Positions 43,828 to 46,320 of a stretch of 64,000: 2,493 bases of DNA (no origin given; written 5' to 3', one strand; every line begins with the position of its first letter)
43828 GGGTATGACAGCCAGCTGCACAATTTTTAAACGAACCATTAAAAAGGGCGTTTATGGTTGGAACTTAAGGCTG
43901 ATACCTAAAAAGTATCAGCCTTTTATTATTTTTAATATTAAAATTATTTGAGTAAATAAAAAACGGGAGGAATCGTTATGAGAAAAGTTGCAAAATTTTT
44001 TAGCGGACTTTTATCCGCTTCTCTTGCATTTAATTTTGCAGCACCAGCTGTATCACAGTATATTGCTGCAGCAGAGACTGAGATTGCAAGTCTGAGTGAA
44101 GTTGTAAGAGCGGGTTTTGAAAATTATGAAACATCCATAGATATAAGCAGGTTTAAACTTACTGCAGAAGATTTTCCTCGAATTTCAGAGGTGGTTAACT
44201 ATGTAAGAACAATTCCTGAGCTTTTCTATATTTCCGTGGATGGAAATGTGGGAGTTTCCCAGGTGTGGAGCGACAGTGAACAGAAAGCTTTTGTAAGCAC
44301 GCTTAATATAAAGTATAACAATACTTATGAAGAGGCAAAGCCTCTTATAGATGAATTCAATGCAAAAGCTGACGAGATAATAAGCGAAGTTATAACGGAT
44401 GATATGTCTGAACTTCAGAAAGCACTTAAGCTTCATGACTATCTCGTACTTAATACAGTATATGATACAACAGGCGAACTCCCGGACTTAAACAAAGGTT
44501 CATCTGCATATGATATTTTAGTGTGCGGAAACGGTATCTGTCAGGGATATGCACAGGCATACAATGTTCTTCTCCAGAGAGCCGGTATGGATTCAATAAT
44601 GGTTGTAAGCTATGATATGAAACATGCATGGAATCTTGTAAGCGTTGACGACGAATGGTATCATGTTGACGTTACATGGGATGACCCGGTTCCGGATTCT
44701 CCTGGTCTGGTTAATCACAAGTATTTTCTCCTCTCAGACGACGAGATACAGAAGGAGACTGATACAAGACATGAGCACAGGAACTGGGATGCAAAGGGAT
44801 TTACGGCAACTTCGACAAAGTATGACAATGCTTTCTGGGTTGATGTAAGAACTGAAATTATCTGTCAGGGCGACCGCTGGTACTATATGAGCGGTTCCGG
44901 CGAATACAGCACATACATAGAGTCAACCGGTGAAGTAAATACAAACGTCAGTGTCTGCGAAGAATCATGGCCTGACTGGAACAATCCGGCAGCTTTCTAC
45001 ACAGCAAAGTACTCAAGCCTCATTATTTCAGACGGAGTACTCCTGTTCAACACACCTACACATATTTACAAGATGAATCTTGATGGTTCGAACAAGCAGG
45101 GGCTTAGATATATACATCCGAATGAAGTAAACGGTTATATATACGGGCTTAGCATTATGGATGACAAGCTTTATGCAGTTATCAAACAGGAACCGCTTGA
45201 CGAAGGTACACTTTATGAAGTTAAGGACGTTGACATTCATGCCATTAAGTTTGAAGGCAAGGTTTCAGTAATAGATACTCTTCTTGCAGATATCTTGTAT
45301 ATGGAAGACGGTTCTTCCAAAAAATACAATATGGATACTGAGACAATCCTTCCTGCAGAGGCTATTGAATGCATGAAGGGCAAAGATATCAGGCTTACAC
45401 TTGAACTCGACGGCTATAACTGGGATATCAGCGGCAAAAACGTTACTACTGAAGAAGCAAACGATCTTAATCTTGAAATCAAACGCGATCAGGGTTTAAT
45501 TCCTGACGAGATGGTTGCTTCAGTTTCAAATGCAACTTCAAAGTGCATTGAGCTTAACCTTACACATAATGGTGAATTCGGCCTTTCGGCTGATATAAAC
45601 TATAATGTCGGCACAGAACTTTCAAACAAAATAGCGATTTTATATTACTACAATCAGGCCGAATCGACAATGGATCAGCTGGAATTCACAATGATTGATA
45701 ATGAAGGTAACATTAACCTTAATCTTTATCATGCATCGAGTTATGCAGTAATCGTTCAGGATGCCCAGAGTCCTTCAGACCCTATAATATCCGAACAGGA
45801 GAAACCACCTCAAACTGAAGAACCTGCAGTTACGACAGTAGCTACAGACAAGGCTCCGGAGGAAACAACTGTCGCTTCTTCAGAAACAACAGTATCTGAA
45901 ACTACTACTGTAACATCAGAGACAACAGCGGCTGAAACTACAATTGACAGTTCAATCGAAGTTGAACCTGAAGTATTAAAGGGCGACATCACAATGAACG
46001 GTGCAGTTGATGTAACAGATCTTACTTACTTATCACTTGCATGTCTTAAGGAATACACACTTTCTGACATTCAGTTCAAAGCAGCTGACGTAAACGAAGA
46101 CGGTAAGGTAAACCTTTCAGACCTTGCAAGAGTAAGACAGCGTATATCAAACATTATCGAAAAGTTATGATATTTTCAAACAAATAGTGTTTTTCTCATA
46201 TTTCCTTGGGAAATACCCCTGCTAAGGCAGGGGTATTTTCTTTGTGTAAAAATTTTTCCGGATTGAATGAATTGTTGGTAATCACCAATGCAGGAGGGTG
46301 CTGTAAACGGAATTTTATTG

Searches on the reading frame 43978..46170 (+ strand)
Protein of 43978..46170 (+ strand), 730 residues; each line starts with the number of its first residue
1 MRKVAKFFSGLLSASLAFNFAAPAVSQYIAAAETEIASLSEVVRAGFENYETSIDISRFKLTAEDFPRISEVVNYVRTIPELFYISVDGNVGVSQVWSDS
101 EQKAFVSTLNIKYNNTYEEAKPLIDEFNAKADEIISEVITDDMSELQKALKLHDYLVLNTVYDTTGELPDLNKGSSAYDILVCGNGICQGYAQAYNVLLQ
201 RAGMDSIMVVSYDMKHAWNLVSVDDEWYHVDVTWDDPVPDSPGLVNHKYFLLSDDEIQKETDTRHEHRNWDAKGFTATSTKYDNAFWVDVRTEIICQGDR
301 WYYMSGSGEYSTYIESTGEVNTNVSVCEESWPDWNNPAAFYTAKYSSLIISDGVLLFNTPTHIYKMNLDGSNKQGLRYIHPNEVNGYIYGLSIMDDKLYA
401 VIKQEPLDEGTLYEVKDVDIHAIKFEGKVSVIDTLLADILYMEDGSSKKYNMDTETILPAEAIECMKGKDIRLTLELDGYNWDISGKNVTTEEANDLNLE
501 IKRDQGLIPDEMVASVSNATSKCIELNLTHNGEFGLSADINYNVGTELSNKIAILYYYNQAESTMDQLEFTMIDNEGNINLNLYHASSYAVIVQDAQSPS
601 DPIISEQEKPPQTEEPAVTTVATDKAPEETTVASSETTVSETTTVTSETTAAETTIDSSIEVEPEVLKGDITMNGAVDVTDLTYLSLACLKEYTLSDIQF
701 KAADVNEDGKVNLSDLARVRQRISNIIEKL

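Call 6: search_protein_families(library=pfam, proteins=[window:43978-46170:+], max_evalue=0.01)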
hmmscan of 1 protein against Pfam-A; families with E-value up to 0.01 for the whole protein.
window:43978-46170:+ (730 aa): 3 families
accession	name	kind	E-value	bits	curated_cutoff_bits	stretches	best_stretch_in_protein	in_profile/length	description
PF01841.26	Transglut_core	-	9.6e-11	42.4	23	1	136-231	5-107/108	Transglutaminase-like superfamily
PF00404.24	Dockerin_1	-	1.1e-10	41.9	22.9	1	668-723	1-56/57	Dockerin type I domain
PF13202.12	EF-hand_5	-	0.0058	16.5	25.9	0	699-719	4-24/25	EF hand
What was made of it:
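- On Transglutaminase-like superfamily (Pfam PF01841, Transglut_core): 42.4 bits against 23 (call 6).
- On Type-I dockerin (Pfam PF00404): 41.9 bits against 22.9, residues 668-723 (call 6).
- On BTLCP / LapG family (DUF920): Pfam scan at E<=0.01 returned only PF01841, PF00404 and a weak EF-hand (call 6).
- Closest known: The LapD-LapG system of Pseudomonas fluorescens. Different: LapG belongs to DUF920/BTLCP, which did not match this protein; only PF01841 did (call 6).
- Checked: Downstream gene: 43978-46170 encodes 730 aa with Transglut_core (residues 136-231, 42.4 bits, cutoff 23) and Dockerin_1 (668-723, 41.9 bits, cutoff 22.9) (call 6).
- Tried and rejected: Not met (call 6).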

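Call 7: search_protein_families(library=ncbifam, proteins=[window:43978-46170:+], max_evalue=0.01)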
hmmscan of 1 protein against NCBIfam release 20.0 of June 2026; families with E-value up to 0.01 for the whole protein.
window:43978-46170:+ (730 aa): 2 families
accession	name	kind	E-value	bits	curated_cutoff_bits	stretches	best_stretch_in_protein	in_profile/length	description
NF045980.1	MAG6410_fam_LP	equivalog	2.8e-28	98.7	450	1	95-272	119-299/622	MAG6410 family transglutaminase-related lipoprotein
NF049990.1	CellobisidaseCelK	equivalog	1.6e-07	29.9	1700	1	660-730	821-889/889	cellulose 1,4-beta-cellobiosidase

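Call 12: find_encoding_contigs(protein=window:43978-46170:+, flank=10000, max_places=6)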
Protein window:43978-46170:+ (730 aa): 1 contig read that carries it; 1 place shown.
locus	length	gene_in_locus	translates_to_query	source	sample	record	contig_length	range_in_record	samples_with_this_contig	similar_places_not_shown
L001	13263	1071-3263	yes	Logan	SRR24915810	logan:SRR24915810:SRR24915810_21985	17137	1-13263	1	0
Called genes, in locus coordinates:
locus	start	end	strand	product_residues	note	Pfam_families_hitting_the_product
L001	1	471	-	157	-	?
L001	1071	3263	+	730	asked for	PF01841:Transglut_core, PF00404:Dockerin_1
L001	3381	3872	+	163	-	PF04297:UPF0122, PF04545:Sigma70_r4, PF08281:Sigma70_r4_2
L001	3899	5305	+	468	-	PF02881:SRP54_N, PF00448:SRP54, PF02978:SRP_SPB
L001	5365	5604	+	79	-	PF00886:Ribosomal_S16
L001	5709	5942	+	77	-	PF13083:KH_KhpA-B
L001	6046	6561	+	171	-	PF01782:RimM, PF05239:PRC, PF24986:PRC_RimM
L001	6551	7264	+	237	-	PF01746:tRNA_m1G_MT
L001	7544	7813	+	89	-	PF00381:PTS-HPr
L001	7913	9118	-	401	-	PF13180:PDZ_2 (weak), PF17820:PDZ_6 (weak), PF05580:Peptidase_S55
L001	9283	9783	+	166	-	-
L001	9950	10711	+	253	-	PF00072:Response_reg, PF08769:Spo0A_C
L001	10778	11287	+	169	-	PF01613:Flavin_Reduct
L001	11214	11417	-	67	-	-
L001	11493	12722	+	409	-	PF00764:Arginosuc_synth, PF20979:Arginosuc_syn_C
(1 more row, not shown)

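Call 14: find_homologous_proteins(query=window:43978-46170:+, max_evalue=1e-10)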
Query window:43978-46170:+ (730 aa): 226 proteins with E <= 1e-10 among 8000 candidates; the best 120 are listed.
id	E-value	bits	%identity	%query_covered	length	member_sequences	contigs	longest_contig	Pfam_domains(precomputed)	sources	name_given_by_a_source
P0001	0.0e+0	1570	96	100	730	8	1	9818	PF00404.25,PF01841.26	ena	-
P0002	0.0e+0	1481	90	100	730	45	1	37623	PF00404.25,PF01841.26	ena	-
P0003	2.2e-283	960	59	100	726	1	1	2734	PF00404.25,PF01841.26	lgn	-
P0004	5.3e-261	886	57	100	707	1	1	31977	PF00404.25,PF01841.26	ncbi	-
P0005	2.3e-260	884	54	100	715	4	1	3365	PF00404.25,PF01841.26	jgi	-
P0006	3.8e-257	874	54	100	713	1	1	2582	PF00404.25,PF01841.26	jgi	jgi:hypothetical protein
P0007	3.1e-252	857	54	100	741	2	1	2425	PF00404.25,PF01841.26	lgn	-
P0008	1.2e-244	832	54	100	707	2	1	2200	PF00404.25,PF01841.26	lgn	-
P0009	6.1e-243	827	50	100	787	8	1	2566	PF00404.25,PF01841.26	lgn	-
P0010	1.1e-242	826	53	100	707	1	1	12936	PF00404.25,PF01841.26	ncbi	-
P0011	2.0e-241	822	53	100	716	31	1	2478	PF00404.25,PF01841.26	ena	-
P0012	1.9e-233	795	50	100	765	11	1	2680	PF00404.25,PF01841.26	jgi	jgi:hypothetical protein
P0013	4.7e-232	791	51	100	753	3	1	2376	PF00404.25,PF01841.26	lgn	-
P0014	6.6e-232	790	49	100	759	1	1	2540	PF00404.25,PF01841.26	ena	-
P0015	7.6e-230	783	50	100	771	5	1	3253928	PF00404.25,PF01841.26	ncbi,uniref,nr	ncbi:transglutaminase domain-containing protein [Ruminococcus sp. HUN007]|uniref:transglutaminase do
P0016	2.3e-229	782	50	100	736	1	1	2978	PF00404.25,PF01841.26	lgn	-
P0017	6.2e-219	747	49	100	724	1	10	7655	PF00404.25,PF01841.26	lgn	-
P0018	2.3e-215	736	46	100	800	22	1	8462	PF00404.25,PF01841.26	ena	-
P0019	1.8e-214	733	49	100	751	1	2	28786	PF00404.25,PF01841.26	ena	-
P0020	1.9e-214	732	46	100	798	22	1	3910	PF00404.25,PF01841.26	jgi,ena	-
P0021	2.1e-212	726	47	100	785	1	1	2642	PF00404.25,PF01841.26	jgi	-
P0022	1.8e-200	686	44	100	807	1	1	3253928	PF00404.25,PF01841.26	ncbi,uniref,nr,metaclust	ncbi:dockerin type I repeat-containing protein [Ruminococcus sp. HUN007]|uniref:dockerin type I repe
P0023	5.3e-198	678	46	99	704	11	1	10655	PF00404.25,PF01841.26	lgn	-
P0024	3.2e-197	676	47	99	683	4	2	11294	PF00404.25,PF01841.26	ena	-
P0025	3.7e-195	669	44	100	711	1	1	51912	PF00404.25,PF01841.26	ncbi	-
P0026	2.9e-190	653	44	96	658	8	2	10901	PF00404.25,PF01841.26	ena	-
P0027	5.6e-185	635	46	85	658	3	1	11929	PF00404.25,PF01841.26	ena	-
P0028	1.4e-182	627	44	99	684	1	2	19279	PF00404.25,PF01841.26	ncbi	-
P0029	7.4e-180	618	43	99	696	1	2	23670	PF00404.25,PF01841.26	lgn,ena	-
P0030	2.1e-174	600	43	98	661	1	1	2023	PF00404.25,PF01841.26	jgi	jgi:hypothetical protein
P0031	1.3e-166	574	45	76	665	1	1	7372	PF00404.25,PF01841.26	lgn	-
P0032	2.5e-166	573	43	82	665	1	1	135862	PF00404.25,PF01841.26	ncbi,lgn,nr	ncbi:MAG: transglutaminase domain-containing protein [Oscillospiraceae bacterium]|nr:transglutaminas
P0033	1.6e-164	567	41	99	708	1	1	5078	PF00404.25,PF01841.26,PF04473.19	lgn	-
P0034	3.9e-151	523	45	71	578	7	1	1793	PF00404.25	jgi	-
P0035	1.9e-148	514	57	55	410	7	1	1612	PF01841.26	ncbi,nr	ncbi:MAG: hypothetical protein IKH50_09035, partial [Oscillospiraceae bacterium]|nr:hypothetical pro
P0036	1.4e-134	469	35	99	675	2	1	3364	PF00404.25,PF01841.26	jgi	-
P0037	1.7e-132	462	36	99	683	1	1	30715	PF00404.25,PF01841.26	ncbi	-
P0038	1.8e-132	462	35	99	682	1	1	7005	PF00404.25,PF01841.26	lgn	-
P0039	2.8e-131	458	35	99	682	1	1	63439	PF00404.25,PF01841.26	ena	-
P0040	5.2e-131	457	35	99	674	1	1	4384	PF00404.25,PF01841.26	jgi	-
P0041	2.6e-128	448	35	99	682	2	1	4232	PF00404.25,PF01841.26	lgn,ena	-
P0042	1.4e-127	445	36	95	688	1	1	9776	PF00404.25,PF01841.26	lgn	-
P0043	2.1e-80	289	38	56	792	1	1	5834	PF01841.26,PF04473.19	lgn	-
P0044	2.1e-71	260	32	70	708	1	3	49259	PF00404.25,PF01841.26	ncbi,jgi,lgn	jgi:hypothetical protein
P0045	8.9e-59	218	34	53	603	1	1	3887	PF00404.25,PF01841.26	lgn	-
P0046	5.7e-54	202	34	51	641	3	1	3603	PF00395.26,PF01841.26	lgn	-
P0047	1.2e-52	198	34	46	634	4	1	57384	PF21540.4,PF01841.26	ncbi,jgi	jgi:hypothetical protein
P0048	7.5e-52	195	32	54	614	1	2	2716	PF00395.26,PF01841.26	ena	-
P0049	8.8e-52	195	33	47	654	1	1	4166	PF00395.26,PF01841.26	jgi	-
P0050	6.2e-50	189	35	48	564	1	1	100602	PF00404.25,PF01841.26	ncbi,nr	ncbi:MAG: dockerin type I domain-containing protein [Clostridium sp.]|nr:dockerin type I domain-cont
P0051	2.2e-49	187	32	50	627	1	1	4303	PF00395.26,PF01841.26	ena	-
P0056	1.7e-47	181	30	53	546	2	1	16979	PF01841.26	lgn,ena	-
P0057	5.7e-46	176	38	37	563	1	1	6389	PF09479.17,PF01841.26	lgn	-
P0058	1.6e-45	174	29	53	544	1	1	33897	PF01841.26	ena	-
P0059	2.7e-45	173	29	53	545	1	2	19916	PF01841.26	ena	-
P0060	3.3e-45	173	32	50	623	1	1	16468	PF01841.26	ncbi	-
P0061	5.2e-45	172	34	40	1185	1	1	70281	PF21764.4,PF26182.1,PF21461.4,PF22359.3,PF02368.25,PF26918.1,PF01841.26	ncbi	-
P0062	9.2e-45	172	29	53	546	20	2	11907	PF01841.26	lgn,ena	-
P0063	5.2e-44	169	29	51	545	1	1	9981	PF01841.26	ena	-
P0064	5.6e-44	169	34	52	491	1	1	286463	PF00404.25,PF01841.26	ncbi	-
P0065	6.2e-44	169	37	38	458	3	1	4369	PF01841.26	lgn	-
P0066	6.4e-44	169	29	53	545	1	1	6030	PF01841.26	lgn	-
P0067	2.0e-43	167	32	51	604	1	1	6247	PF00404.25,PF01841.26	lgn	-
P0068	5.0e-43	166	37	46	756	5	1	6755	PF07538.17,PF01841.26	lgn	-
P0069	9.8e-43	165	36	39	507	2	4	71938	PF01841.26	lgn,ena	-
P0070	1.5e-42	164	36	40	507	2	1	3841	PF01841.26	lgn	-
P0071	2.6e-42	164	29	51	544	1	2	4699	PF01841.26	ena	-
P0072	8.1e-42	162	29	53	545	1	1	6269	PF01841.26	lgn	-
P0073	1.0e-41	162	30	52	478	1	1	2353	PF00404.25,PF01841.26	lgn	-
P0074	2.0e-41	161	31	56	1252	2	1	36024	PF07523.19,PF01841.26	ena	-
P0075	4.9e-41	159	28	57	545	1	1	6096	PF01841.26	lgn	-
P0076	1.1e-40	158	35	38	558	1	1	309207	PF07523.19,PF01841.26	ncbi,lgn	ncbi:hypothetical protein MASR2M70_05820 [Bacillota bacterium]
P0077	1.8e-40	157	32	49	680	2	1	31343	PF00404.25,PF01841.26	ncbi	-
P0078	2.5e-40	157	35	40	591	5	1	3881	PF07523.19,PF01841.26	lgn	-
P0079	5.0e-40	156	32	50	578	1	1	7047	PF01841.26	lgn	-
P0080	6.4e-40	156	33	53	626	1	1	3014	PF02368.25,PF01841.26,PF04473.19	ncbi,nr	ncbi:MAG: Ig-like domain-containing protein, partial [Lachnospiraceae bacterium]|nr:Ig-like domain-c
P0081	7.1e-40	156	36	36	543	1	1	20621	PF01841.26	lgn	-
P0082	1.2e-39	155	31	50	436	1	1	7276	PF01841.26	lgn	-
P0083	1.3e-39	155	32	51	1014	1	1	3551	PF21764.4,PF26182.1,PF21461.4,PF22359.3,PF02368.25,PF20578.5,PF26918.1,PF01841.26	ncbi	-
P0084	1.9e-39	154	31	52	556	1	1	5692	PF01841.26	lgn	-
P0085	8.7e-39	152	29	55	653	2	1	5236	PF00395.26,PF01841.26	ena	-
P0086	1.1e-38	152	34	39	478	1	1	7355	PF00404.25,PF01841.26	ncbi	-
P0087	1.3e-38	151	35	39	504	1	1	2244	PF01841.26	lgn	-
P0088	1.3e-38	151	33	52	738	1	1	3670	PF00404.25,PF00963.25,PF01841.26,PF04473.19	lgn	-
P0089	7.1e-38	149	35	46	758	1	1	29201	PF21540.4,PF01841.26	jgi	-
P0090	1.6e-37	148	33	46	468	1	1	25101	PF00404.25,PF01841.26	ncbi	-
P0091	2.1e-37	147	31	51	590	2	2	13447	PF00041.28,PF01841.26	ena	-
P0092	3.2e-37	147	28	55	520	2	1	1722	PF01841.26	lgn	-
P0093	1.5e-36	145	30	49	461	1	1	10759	PF01841.26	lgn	-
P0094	3.2e-36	143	29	55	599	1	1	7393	PF00395.26,PF01841.26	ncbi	-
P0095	7.1e-36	142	29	53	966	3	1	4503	PF03382.21,PF07523.19,PF02368.25,PF01841.26,PF04473.19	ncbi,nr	ncbi:MAG: BspA family leucine-rich repeat surface protein [Lachnospiraceae bacterium]|nr:BspA family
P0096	1.0e-35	142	30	48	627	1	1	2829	PF01841.26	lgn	-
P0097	1.7e-35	141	31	49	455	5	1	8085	PF01841.26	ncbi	-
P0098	2.7e-35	140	29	53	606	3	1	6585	PF00395.26,PF01841.26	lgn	-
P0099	4.3e-35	140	34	38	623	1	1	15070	PF01841.26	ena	-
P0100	5.8e-35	139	35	38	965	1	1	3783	PF01841.26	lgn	-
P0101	1.7e-34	138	29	56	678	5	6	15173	PF01841.26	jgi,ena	-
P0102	5.9e-34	136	32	47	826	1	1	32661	PF26918.1,PF00041.28,PF01841.26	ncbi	-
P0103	1.6e-33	134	30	51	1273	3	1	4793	PF18676.7,PF01841.26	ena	-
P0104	2.9e-33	134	35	34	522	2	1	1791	PF01841.26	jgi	jgi:hypothetical protein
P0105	1.7e-32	131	32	41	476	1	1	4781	PF01841.26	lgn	-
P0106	3.4e-32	130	38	35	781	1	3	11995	PF00395.26,PF01841.26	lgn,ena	-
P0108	6.3e-32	129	44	21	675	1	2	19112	PF13306.13,PF01841.26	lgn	-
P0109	3.1e-31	127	36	35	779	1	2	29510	PF00395.26,PF01841.26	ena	-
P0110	4.1e-31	127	33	35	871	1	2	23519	PF00395.26,PF01841.26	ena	-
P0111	4.4e-31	126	28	52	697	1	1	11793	PF13306.13,PF01841.26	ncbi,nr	ncbi:MAG: leucine-rich repeat protein [Lachnospiraceae bacterium]|nr:leucine-rich repeat protein [La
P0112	4.5e-31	126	28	46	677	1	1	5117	PF00404.25,PF07523.19,PF01841.26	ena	-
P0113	4.7e-31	126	31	42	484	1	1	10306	PF01841.26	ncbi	-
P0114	5.6e-31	126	43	23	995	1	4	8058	PF00395.26,PF01841.26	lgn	-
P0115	8.1e-31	126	35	35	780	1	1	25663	PF00395.26,PF01841.26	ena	-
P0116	8.5e-31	126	30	43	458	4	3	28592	PF01841.26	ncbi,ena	-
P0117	1.1e-30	125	28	52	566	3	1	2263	PF01841.26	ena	-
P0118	1.4e-30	125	31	42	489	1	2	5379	PF01841.26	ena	-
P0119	2.2e-30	124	31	49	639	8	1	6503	PF00404.25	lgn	-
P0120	2.4e-30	124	36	34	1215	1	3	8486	PF13306.13,PF00404.25,PF13855.13,PF01841.26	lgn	-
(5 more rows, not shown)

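Call 18: find_related_loci(query=A1, collection=genome_contigs, flank=4000)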
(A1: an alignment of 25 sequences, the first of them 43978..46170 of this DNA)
Query A1 (730 aa) in genome_contigs; peptide patterns used: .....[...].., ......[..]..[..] (x = any residue, [..] = any of these).
599 stretches matched a pattern (row limit reached: there are more); 592 encode a relative of the query (tblastn E <= 1e-3); the best 80 are kept; 78 distinct loci.
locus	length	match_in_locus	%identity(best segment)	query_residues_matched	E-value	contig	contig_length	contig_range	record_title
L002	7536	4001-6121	57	1-730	0e+0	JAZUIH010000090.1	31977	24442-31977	MAG: Oscillospiraceae bacterium isolate T1900045266_TH20190036.MAGScoT_cleanbin_000025 SGB_5863_k141_913457, whole genom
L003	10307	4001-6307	48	1-730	0e+0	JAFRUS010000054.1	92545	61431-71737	MAG: Oscillospiraceae bacterium isolate RGIG2815 Goat_Omasum.Co__c1172036, whole genome shotgun sequence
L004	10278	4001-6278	53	1-730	0e+0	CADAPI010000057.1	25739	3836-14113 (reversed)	MAG: uncultured Ruminococcus sp. isolate RUG13497 genome assembly, contig: RUG13497_asm_57, whole genome shotgun sequenc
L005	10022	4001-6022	46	1-723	0e+0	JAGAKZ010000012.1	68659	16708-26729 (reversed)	MAG: Oscillospiraceae bacterium isolate RGIG8538 Water_deer_Cecum-2__c64, whole genome shotgun sequence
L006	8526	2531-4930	46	1-730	0e+0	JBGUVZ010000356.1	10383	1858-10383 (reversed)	MAG: Oscillospiraceae bacterium isolate ruminal_MAG_89 ruminal_MAG_89_contig_0356, whole genome shotgun sequence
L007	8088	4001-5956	44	1-723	0e+0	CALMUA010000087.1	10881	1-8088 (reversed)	MAG TPA_asm: uncultured Ruminococcus sp. isolate ERR1414211_bin.38_CONCOCT_v1.1_MAG genome assembly, contig: ERZ1749899.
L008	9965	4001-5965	43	1-723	1e-164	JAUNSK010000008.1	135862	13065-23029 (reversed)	MAG: Oscillospiraceae bacterium isolate S4R_St_23 NODE_32_length_135862_cov_17.229708, whole genome shotgun sequence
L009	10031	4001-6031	36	2-727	5e-141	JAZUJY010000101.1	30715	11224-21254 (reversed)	MAG: Oscillospiraceae bacterium isolate T1900045250_TH20190020.MAGScoT_cleanbin_000005 SGB_5758_k141_6822223, whole geno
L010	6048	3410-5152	30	38-595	3e-77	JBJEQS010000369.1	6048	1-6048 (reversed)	MAG: Oscillospiraceae bacterium isolate SARD08_bin.038 NODE_6614_length_6048_cov_12.778408, whole genome shotgun sequenc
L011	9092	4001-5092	34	45-412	3e-55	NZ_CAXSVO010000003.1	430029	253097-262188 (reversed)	Ruminococcus sp. 5_1_39BFAA isolate CC00328 CC00328_3_NODE_3_length_430029_cov_113.904908, whole genome shotgun sequence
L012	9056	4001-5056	36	54-406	1e-54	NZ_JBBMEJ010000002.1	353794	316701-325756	Blautia aquisgranensis strain CLA-JM-H16 CLAJMH16_contig_2_length_353794, whole genome shotgun sequence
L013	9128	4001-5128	35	30-411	2e-54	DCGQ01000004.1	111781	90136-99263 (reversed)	MAG TPA_asm: Clostridiales bacterium UBA1774 UBA1774_contig_2721, whole genome shotgun sequence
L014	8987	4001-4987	36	32-371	4e-53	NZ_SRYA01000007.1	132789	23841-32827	Petralouisia muris strain NM01_1-7b NODE_7_length_132789_cov_150.487, whole genome shotgun sequence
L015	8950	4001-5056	34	29-396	3e-52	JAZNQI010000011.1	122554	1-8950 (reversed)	MAG: Acetatifactor sp. isolate T1900044826_TS20190292.MAGScoT_cleanbin_000046 SGB_2875_k141_1098438, whole genome shotgu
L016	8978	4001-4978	35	102-435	2e-51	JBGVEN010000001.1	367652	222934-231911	MAG: Monoglobaceae bacterium isolate fecal_MAG_412 fecal_MAG_412_contig_0001, whole genome shotgun sequence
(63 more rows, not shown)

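Call 22: find_related_loci(query=A1, collection=metagenome_contigs, flank=3000)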
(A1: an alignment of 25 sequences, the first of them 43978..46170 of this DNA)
Query A1 (730 aa) in metagenome_contigs; peptide patterns used: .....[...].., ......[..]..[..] (x = any residue, [..] = any of these).
600 stretches matched a pattern (row limit reached: there are more); 578 encode a relative of the query (tblastn E <= 1e-3); the best 80 are kept; 79 distinct loci.
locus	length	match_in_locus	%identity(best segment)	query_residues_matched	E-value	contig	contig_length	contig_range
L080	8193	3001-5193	90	1-730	0e+0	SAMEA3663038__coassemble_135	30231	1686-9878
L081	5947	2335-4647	48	1-730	0e+0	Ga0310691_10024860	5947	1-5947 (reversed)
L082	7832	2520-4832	48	1-730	0e+0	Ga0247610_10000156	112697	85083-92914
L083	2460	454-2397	47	1-723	0e+0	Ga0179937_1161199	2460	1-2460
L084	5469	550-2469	33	2-723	2e-103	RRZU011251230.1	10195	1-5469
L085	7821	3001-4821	32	19-595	2e-90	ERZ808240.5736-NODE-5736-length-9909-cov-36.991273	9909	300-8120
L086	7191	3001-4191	33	3-415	1e-54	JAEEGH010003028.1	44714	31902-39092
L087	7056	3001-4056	36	54-406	8e-55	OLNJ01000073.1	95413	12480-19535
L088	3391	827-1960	34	30-415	2e-53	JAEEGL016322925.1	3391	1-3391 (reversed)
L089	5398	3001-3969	37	39-371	4e-53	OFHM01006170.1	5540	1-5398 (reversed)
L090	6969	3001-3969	37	39-371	9e-53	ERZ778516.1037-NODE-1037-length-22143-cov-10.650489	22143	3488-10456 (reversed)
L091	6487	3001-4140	32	29-416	2e-52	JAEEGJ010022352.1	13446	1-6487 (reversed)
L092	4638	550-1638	34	38-410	2e-51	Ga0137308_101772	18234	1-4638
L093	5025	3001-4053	32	37-406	1e-49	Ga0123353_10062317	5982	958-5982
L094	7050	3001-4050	33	3-367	2e-49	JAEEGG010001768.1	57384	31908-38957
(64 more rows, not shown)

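Call 23: find_encoding_contigs(protein=P0015, flank=6000, max_places=2)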
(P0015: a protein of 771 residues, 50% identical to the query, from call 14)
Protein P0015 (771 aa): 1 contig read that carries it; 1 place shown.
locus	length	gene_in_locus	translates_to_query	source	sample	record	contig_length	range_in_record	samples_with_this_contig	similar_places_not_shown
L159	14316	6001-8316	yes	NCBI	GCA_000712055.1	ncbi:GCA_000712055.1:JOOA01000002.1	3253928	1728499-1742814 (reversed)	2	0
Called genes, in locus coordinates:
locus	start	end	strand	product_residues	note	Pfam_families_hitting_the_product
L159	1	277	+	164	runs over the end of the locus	PF03167:UDG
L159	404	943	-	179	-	-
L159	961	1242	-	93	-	-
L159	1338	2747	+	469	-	PF01943:Polysacc_synt (weak)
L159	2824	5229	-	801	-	PF00343:Phosphorylase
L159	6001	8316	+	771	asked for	PF01841:Transglut_core, PF00404:Dockerin_1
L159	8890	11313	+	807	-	PF01841:Transglut_core, PF00404:Dockerin_1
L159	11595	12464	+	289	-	-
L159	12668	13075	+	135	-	-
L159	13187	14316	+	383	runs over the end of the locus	PF02687:FtsX (weak)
